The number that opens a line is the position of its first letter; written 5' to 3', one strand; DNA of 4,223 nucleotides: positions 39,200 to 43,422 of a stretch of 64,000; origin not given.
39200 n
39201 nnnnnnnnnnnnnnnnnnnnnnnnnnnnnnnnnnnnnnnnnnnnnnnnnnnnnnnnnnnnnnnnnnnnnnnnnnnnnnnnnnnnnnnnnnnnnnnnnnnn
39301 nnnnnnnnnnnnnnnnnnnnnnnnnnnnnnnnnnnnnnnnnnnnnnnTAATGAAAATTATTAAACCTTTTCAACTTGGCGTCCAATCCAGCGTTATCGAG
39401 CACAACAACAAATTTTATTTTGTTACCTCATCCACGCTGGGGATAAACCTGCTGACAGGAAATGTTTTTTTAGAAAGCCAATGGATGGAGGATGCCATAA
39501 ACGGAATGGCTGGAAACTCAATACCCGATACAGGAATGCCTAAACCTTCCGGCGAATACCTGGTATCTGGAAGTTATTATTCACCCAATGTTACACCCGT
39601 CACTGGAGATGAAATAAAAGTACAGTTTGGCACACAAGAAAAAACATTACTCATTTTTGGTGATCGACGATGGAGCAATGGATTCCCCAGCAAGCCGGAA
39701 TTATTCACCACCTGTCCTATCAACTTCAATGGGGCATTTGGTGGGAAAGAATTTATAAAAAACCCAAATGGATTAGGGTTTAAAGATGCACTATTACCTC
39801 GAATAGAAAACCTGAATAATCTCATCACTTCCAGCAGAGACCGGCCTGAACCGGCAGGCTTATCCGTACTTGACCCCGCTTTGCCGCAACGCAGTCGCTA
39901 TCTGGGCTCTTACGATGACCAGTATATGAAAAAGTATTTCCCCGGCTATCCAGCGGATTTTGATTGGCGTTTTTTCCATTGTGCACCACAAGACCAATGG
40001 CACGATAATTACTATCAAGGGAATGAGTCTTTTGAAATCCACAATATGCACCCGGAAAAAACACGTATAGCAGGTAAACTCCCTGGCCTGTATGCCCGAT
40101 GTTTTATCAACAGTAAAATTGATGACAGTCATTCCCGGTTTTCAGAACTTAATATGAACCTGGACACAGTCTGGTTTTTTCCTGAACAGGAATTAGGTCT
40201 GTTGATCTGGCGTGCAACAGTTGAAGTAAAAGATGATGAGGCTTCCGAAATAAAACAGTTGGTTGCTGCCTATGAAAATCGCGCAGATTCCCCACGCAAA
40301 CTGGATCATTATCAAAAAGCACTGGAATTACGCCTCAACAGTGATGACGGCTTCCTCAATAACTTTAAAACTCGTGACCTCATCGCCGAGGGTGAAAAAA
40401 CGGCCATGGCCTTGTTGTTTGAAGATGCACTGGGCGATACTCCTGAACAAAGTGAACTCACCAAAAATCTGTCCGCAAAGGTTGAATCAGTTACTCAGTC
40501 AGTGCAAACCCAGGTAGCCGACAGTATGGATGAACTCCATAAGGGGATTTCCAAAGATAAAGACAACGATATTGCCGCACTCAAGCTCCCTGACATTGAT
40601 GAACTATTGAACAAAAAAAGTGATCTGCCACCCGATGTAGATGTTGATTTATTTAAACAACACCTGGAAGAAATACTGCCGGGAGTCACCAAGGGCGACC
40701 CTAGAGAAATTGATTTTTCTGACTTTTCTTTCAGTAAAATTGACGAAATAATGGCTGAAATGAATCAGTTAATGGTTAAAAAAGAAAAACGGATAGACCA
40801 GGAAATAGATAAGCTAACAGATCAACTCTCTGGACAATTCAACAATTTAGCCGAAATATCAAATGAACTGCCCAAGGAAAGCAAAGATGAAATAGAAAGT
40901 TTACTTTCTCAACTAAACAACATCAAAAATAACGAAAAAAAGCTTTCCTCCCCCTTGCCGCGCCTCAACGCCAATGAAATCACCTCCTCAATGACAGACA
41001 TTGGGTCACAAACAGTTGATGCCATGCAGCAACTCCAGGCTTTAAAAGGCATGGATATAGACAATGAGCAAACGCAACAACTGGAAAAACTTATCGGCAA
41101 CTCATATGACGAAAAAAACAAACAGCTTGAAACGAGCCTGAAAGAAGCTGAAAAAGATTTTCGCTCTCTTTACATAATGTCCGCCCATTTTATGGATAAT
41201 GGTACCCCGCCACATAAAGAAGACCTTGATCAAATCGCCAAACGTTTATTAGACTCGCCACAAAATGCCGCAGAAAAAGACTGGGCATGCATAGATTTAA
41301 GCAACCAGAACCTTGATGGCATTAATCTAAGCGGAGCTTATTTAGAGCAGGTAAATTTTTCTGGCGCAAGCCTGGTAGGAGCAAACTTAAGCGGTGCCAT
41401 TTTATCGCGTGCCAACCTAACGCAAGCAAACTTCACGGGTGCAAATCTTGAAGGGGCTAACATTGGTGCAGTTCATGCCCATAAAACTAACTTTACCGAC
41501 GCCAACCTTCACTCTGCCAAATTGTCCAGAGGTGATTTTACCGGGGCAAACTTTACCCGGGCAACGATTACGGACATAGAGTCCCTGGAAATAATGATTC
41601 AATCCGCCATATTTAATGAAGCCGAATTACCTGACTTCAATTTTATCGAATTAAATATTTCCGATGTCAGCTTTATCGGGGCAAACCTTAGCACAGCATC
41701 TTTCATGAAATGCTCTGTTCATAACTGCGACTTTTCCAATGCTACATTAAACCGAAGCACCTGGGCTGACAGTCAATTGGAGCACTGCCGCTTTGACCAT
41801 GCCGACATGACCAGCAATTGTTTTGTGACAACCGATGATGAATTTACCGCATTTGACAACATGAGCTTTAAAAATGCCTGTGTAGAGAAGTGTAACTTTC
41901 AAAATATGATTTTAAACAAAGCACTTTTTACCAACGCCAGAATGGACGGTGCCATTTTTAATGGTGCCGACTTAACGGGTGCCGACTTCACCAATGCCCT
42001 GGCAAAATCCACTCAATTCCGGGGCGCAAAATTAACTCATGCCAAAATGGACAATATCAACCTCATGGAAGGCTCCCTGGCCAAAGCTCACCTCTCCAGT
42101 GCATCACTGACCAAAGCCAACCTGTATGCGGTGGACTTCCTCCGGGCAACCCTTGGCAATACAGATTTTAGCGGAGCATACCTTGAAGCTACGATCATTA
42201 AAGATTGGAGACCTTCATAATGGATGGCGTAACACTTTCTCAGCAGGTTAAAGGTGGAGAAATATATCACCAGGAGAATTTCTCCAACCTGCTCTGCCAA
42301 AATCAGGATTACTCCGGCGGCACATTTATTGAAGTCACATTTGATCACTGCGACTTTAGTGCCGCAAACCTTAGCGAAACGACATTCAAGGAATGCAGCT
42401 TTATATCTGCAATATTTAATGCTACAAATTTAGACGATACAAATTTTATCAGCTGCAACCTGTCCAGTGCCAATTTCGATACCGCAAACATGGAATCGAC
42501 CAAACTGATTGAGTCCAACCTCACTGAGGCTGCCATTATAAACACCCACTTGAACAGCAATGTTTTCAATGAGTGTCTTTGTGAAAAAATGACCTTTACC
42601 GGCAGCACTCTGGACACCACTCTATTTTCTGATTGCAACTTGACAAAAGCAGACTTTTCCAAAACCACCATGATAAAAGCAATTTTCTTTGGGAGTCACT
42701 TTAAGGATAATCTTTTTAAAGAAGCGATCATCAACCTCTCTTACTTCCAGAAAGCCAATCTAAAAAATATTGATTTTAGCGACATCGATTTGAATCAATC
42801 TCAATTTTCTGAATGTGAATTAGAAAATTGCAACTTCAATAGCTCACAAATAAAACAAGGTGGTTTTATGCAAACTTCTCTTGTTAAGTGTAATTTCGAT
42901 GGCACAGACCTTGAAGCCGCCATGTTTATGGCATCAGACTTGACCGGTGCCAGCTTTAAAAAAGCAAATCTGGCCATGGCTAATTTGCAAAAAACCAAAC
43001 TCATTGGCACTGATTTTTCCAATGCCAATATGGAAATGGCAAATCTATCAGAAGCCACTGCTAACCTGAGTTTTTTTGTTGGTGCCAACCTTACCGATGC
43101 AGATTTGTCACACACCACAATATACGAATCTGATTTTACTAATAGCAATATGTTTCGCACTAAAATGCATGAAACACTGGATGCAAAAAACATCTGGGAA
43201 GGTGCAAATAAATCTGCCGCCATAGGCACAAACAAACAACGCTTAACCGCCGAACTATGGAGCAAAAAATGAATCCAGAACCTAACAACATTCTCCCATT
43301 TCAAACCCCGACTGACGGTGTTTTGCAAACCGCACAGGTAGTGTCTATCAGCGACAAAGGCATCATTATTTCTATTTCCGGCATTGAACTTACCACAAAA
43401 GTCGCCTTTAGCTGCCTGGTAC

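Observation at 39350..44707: vgrG-linked DUF2169 / pentapeptide / pentapeptide / DUF3540 / short DUF4150 / 101-aa cassette with no recognisable toxin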

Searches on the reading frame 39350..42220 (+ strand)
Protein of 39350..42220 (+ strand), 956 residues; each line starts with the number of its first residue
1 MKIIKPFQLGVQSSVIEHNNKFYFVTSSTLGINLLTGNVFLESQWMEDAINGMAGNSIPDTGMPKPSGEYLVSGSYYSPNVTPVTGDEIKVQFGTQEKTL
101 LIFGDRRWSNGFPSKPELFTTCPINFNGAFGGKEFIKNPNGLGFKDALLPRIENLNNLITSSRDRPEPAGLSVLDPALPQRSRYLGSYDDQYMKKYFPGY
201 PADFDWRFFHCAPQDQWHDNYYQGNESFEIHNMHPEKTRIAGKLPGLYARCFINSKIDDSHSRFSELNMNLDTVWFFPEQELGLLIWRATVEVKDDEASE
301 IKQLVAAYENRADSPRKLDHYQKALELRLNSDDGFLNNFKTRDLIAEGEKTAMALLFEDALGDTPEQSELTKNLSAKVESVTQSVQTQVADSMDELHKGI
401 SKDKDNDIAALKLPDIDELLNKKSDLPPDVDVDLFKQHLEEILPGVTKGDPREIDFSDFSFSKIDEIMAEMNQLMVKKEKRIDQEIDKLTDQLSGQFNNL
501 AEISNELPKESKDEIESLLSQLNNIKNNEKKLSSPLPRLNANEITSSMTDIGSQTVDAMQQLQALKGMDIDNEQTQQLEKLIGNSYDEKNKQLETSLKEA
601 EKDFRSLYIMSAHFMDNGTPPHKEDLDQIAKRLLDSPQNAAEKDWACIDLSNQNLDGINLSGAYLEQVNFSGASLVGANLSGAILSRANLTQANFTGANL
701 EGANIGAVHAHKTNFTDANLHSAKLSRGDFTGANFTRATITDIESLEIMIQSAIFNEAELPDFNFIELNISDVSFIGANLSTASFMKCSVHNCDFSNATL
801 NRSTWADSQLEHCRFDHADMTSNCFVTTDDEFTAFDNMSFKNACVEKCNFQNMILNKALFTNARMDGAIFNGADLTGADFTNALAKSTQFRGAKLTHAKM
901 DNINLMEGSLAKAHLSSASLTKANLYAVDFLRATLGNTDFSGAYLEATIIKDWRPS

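Call 3: search_protein_families(library=pfam, proteins=[window:39350-42220:+], max_evalue=0.01)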
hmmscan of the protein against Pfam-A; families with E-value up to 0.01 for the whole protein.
window:39350-42220:+ (956 aa): 6 families
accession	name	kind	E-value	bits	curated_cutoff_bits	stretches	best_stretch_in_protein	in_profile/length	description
PF09937.14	DUF2169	-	7.3e-66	223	25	1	59-288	50-294/294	Uncharacterized protein conserved in bacteria (DUF2169)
PF00805.28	Pentapeptide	-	7.2e-46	153.7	20.2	8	673-704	1-32/40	Pentapeptide repeats (8 copies)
PF13599.13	Pentapeptide_4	-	3.1e-35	120.5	38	5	750-818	3-71/78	Pentapeptide repeat region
PF13576.12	Pentapeptide_3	-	2.6e-23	82.4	27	3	835-883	1-47/48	Pentapeptide repeats (9 copies)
PF23894.2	LD_SV2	-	1.1e-05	26.2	29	0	834-890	36-92/92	SV2A/B/C luminal domain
PF25296.1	Decapeptide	-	0.00016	21.9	45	0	686-740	13-67/74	Decapeptide repeat region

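Call 31: search_protein_families(library=ncbifam, proteins=[window:39350-42220:+], max_evalue=0.01)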
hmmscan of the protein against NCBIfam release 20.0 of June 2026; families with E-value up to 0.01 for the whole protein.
window:39350-42220:+ (956 aa): 19 families
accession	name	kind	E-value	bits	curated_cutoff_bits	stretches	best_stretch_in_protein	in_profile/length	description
NF047416.1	penta_HetL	equivalog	1.2e-33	116.5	260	3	642-848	12-211/218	heterocyst differentiation pentapeptide repeat protein HetL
NF052603.1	penta_Alr5209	equivalog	1.6e-25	89.4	125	3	639-731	9-96/113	Alr5209 family pentapeptide repeat protein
NF011743.0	PRK15196.1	equivalog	3.6e-25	88.6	354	2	654-822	153-336/350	type III secretion system effector PipB2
NF011744.0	PRK15197.1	equivalog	5.8e-21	74.9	274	2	643-744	169-271/291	SPI-2 type III secretion system effector PipB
NF000071.4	penta_rpt_QnrA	exception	4.8e-16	59.2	450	3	695-820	59-184/218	QnrA family quinolone resistance pentapeptide repeat protein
NF033086.2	penta_rpt_Qnr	equivalog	1.3e-15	57.8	240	2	649-820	6-178/211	Qnr family pentapeptide repeat protein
NF038182.1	penta_rpt_SmQnr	exception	1.7e-14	54.2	460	2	755-924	31-196/215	SmQnr family pentapeptide repeat protein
NF000420.1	penta_rpt_QnrB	exception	5.6e-13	49.4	460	1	752-913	27-189/214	QnrB family quinolone resistance pentapeptide repeat protein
NF012152.0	penta_rpt_QnrC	exception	9.8e-13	48.6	500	2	640-822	3-181/221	QnrC family quinolone resistance pentapeptide repeat protein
NF012151.0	penta_rpt_QnrAS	exception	2.9e-12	47.1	490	2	648-819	11-188/218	QnrAS family quinolone resistance pentapeptide repeat protein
NF033375.2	penta_rpt_QnrE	exception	2.9e-12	47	480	1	736-915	11-191/214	QnrE family quinolone resistance pentapeptide repeat protein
NF007264.0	PRK09718.1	equivalog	1.6e-11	43.7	326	2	724-823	91-190/512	SopA family protein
NF000421.1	penta_rpt_QnrVC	exception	1.9e-11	44.3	460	2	644-819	7-183/218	QnrVC family quinolone resistance pentapeptide repeat protein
NF000349.1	mfpA_AE000516.2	equivalog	7.7e-11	42.1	360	2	641-751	40-150/183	pentapeptide repeat protein MfpA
NF011904.1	PRK15377.1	subfamily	3.9e-09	35.4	500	2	758-878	19-128/606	type III secretion system effector HECT-type E3 ubiquitin transferase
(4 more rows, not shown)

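Call 65: search_dna_similar(query=window:39350-42217:+, collection=plasmids, mode=protein, max_rows=25, max_evalue=1e-10)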
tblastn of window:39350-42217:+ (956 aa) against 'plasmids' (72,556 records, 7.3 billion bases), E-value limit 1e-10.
Records with a match: 197; places in all: 275; records where one place covers at least 80% of the query: 4.
Best place of each record, by identity: <60% 197.
By first word of the organism name: Ralstonia 49; Rhizobium 26; Azospirillum 14; Nostoc 11; Bradyrhizobium 8; Acaryochloris 6; Caballeronia 5; Paracoccus 4; Salmonella 4; Burkholderia 3; and 47 more.
By predicted mobility (MOB-suite, as given by PLSDB): non-mobilizable 101; mobilizable 63; conjugative 33.
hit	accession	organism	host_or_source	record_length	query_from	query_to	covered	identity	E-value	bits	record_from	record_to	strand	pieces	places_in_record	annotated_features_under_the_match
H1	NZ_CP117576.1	Escherichia albertii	whole organism,bird (unidentified ...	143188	1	944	99%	25.3%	5e-59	331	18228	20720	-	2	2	DUF2169 domain-containing protein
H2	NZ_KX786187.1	Enterobacter cloacae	-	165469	1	945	83%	28.8%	1e-55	352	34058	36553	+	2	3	DUF2169 domain-containing protein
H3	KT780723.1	uncultured bacterium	-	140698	1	945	83%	28.8%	1e-55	351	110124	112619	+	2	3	hypothetical protein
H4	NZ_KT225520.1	Raoultella ornithinolytica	-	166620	1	945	83%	28.8%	1e-55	351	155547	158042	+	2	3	DUF2169 domain-containing protein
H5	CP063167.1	Variovorax paradoxus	-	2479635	1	945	73%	30.1%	2e-50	308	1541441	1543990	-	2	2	DUF2169 domain-containing protein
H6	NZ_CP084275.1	Caballeronia grimmiae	Leptoglossus zonatus,Cell culture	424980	1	955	69%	31.2%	2e-50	308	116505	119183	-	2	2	DUF2169 domain-containing protein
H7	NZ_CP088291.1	Bradyrhizobium septentrionale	Glycine max cv. AC Glengarry,Cell ...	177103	53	950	75%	28.2%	1e-32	262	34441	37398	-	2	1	DUF2169 domain-containing protein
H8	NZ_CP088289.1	Bradyrhizobium septentrionale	Glycine max cv. AC Glengarry,Cell ...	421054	53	950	75%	27.7%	5e-33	262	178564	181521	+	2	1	DUF2169 domain-containing protein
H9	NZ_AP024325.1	Caballeronia sp. NK8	-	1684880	1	955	68%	30.6%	1e-43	300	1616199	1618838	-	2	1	none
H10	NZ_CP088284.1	Bradyrhizobium septentrionale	Glycine max cv. AC Glengarry,Cell ...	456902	53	950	75%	27.6%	6e-33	263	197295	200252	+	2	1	DUF2169 domain-containing protein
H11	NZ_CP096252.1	Bradyrhizobium barranii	Glycine max cv. AC Glengarry,Cell ...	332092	53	950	75%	27.6%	1e-32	262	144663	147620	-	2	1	DUF2169 domain-containing protein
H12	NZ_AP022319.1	Burkholderia sp. THE68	Togo hemipterus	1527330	1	955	68%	30.5%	4e-45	300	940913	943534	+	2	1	none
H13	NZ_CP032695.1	Rhizobium jaguaris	Calliandra grandiflora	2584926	3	951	68%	29.5%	1e-39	280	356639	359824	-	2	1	none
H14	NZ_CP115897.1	Pantoea piersonii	Homo sapiens,blood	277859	1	945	70%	27.8%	1e-32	248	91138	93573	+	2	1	DUF2169 domain-containing protein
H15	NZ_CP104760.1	Pantoea piersonii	Homo sapiens,Cell culture,Unstimulated ...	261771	1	945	70%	27.5%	4e-32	247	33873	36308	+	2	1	DUF2169 domain-containing protein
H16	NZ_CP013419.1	Burkholderia savannae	soil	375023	1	904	53%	26.1%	1e-21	185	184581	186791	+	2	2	type VI secretion system accessory protein TagAB-5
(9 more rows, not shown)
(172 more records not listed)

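Call 66: get_annotated_region(hit=H16, flank=8000)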
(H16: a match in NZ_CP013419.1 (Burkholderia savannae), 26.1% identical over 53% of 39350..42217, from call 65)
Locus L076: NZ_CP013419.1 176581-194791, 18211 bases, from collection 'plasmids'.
description: Burkholderia savannae strain MSMB266 plasmid pMSMB0266, complete sequence
organism: Burkholderia savannae (NCBI taxid 1637837)
taxonomy: Bacteria; Pseudomonadota; Betaproteobacteria; Burkholderiales; Burkholderiaceae; Burkholderia; Burkholderia savannae
host: -; source: soil; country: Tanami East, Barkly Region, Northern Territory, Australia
typing (MOB-suite, as given by PLSDB): conjugative; replicon rep_cluster_2012; relaxase MOBP; mating-pair formation MPF_T
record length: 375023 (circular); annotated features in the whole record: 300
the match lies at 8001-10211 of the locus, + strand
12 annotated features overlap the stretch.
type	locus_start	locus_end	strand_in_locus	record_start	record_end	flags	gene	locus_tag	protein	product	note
CDS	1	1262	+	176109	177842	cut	tssF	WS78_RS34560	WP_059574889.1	type VI secretion system baseplate subunit TssF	GO:0033103 - protein secretion by the type VI secretion system [Evidence IEA]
CDS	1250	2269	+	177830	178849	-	tssG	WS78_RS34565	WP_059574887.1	type VI secretion system baseplate subunit TssG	GO:0033103 - protein secretion by the type VI secretion system [Evidence IEA]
CDS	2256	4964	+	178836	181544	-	tssH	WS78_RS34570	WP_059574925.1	type VI secretion system ATPase TssH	GO:0033103 - protein secretion by the type VI secretion system [Evidence IEA]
CDS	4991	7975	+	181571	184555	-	tssI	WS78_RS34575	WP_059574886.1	type VI secretion system tip protein TssI/VgrG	GO:0033103 - protein secretion by the type VI secretion system [Evidence IEA]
CDS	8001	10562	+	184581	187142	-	-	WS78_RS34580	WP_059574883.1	type VI secretion system accessory protein TagAB-5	-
CDS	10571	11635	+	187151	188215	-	-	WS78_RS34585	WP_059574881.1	type VI secretion system accessory protein TagB-5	-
CDS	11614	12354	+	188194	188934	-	-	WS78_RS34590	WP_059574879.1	DUF3540 domain-containing protein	-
CDS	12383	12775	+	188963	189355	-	-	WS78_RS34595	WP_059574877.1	DUF4150 domain-containing protein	-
CDS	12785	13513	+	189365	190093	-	tssJ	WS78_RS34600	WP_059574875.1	type VI secretion system lipoprotein TssJ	GO:0033103 - protein secretion by the type VI secretion system [Evidence IEA]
CDS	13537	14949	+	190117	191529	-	tssK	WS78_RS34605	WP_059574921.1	type VI secretion system baseplate subunit TssK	GO:0033103 - protein secretion by the type VI secretion system [Evidence IEA]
CDS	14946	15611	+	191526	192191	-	-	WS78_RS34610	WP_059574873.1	DotU family type IV/VI secretion system protein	-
CDS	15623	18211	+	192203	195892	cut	-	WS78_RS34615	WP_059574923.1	type VI secretion system protein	-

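Call 67: get_annotated_region(hit=H2, flank=7000)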
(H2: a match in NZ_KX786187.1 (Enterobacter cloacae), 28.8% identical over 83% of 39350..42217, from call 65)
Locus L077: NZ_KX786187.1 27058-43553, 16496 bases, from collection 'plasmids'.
description: Enterobacter cloacae strain N14-0444 plasmid pIMI-6, complete sequence
organism: Enterobacter cloacae (NCBI taxid 550)
taxonomy: Bacteria; Pseudomonadota; Gammaproteobacteria; Enterobacterales; Enterobacteriaceae; Enterobacter; Enterobacter cloacae
host: -; source: -; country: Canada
typing (MOB-suite, as given by PLSDB): conjugative; replicon IncFII,rep_cluster_2183; relaxase MOBF,MOBP; mating-pair formation MPF_F
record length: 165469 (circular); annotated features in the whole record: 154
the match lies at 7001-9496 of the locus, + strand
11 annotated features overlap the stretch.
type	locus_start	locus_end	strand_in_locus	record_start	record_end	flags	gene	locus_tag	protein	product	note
CDS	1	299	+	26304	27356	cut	tssG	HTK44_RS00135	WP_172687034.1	type VI secretion system baseplate subunit TssG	GO:0033103 - protein secretion by the type VI secretion system [Evidence IEA]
CDS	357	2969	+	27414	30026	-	tssH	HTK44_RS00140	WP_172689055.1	type VI secretion system ATPase TssH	GO:0033103 - protein secretion by the type VI secretion system [Evidence IEA]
CDS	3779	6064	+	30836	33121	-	tssI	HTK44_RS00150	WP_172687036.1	type VI secretion system tip protein TssI/VgrG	GO:0033103 - protein secretion by the type VI secretion system [Evidence IEA]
CDS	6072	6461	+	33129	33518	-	-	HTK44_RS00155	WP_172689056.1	hypothetical protein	-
CDS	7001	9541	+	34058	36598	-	-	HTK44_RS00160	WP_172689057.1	DUF2169 domain-containing protein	-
CDS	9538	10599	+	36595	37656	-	-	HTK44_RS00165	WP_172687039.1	pentapeptide repeat-containing protein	-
CDS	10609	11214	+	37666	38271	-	-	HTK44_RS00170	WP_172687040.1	DUF3540 domain-containing protein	-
CDS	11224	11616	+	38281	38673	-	-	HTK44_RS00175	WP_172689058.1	DUF4150 domain-containing protein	-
CDS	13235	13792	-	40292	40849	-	-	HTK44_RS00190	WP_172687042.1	hypothetical protein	-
CDS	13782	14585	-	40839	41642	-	-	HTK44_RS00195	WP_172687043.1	hypothetical protein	-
CDS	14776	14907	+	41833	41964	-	-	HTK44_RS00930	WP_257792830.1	hypothetical protein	-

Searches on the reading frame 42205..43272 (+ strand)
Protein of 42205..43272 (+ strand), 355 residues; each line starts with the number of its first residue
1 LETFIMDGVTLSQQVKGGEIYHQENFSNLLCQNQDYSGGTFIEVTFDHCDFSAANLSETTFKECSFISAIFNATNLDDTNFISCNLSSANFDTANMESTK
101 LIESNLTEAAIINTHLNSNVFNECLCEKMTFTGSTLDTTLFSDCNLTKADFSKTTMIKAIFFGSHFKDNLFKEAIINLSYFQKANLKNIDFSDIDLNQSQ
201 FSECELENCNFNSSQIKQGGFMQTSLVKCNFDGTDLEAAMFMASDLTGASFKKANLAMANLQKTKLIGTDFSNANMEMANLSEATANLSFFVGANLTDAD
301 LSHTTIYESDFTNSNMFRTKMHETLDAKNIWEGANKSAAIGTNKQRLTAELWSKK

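Call 3: search_protein_families(library=pfam, proteins=[window:42205-43272:+], max_evalue=0.01)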
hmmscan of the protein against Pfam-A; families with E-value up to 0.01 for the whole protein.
window:42205-43272:+ (355 aa): 6 families
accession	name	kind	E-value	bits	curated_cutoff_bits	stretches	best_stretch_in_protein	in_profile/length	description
PF00805.28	Pentapeptide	-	1e-38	130.9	20.2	8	279-313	6-40/40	Pentapeptide repeats (8 copies)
PF13599.13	Pentapeptide_4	-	7.7e-36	122.5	38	5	76-151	3-78/78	Pentapeptide repeat region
PF13576.12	Pentapeptide_3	-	2e-21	76.3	27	2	46-89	1-47/48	Pentapeptide repeats (9 copies)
PF23894.2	LD_SV2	-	3.4e-17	63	29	3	10-91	16-92/92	SV2A/B/C luminal domain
PF25296.1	Decapeptide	-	9e-13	48.4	45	2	211-279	2-70/74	Decapeptide repeat region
PF05264.16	CfAFP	-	0.00071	20.1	25.9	0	209-286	21-99/137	Choristoneura fumiferana antifreeze protein (CfAFP)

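Call 31: search_protein_families(library=ncbifam, proteins=[window:42220-43272:+], max_evalue=0.01)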
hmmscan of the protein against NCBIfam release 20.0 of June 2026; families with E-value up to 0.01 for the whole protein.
window:42220-43272:+ (350 aa): 20 families
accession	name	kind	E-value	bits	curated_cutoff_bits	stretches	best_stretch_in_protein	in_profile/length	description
NF047416.1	penta_HetL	equivalog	1.9e-32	112.5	260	3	176-279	20-123/218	heterocyst differentiation pentapeptide repeat protein HetL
NF052603.1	penta_Alr5209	equivalog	2.8e-27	95.1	125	3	225-316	14-105/113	Alr5209 family pentapeptide repeat protein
NF011743.0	PRK15196.1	equivalog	5.5e-26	91.3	354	4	154-280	197-323/350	type III secretion system effector PipB2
NF033086.2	penta_rpt_Qnr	equivalog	2.5e-24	86.2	240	2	182-316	3-138/211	Qnr family pentapeptide repeat protein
NF012152.0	penta_rpt_QnrC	exception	1.7e-23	83.8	500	2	180-315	7-143/221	QnrC family quinolone resistance pentapeptide repeat protein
NF000071.4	penta_rpt_QnrA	exception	2.4e-22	79.8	450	2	182-298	9-126/218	QnrA family quinolone resistance pentapeptide repeat protein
NF000421.1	penta_rpt_QnrVC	exception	1.3e-21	77.6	460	3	182-312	9-140/218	QnrVC family quinolone resistance pentapeptide repeat protein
NF012151.0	penta_rpt_QnrAS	exception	3e-21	76.5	490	2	181-331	8-149/218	QnrAS family quinolone resistance pentapeptide repeat protein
NF000056.3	penta_rpt_QnrS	exception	1.6e-20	73.8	460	3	203-315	25-143/218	QnrS family quinolone resistance pentapeptide repeat protein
NF011744.0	PRK15197.1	equivalog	9.1e-18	64.4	274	3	176-261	166-251/291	SPI-2 type III secretion system effector PipB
NF000349.1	mfpA_AE000516.2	equivalog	8.7e-17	61.5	360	2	166-302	14-150/183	pentapeptide repeat protein MfpA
NF033900.0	T4SS_IcmE_DotG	equivalog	8.6e-16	57.2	750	2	176-325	551-706/1008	type IVB secretion system protein DotG/IcmE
NF038182.1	penta_rpt_SmQnr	exception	2.2e-15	57.1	460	2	25-208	10-184/215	SmQnr family pentapeptide repeat protein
NF051894.1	anti_phage_HalA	equivalog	2.3e-15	56.6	250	2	35-103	73-144/338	anti-phage Hailong system effector protein HalA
NF000139.2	penta_rpt_QnrD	exception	7.5e-13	48.9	425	2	26-201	10-176/214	QnrD family quinolone resistance pentapeptide repeat protein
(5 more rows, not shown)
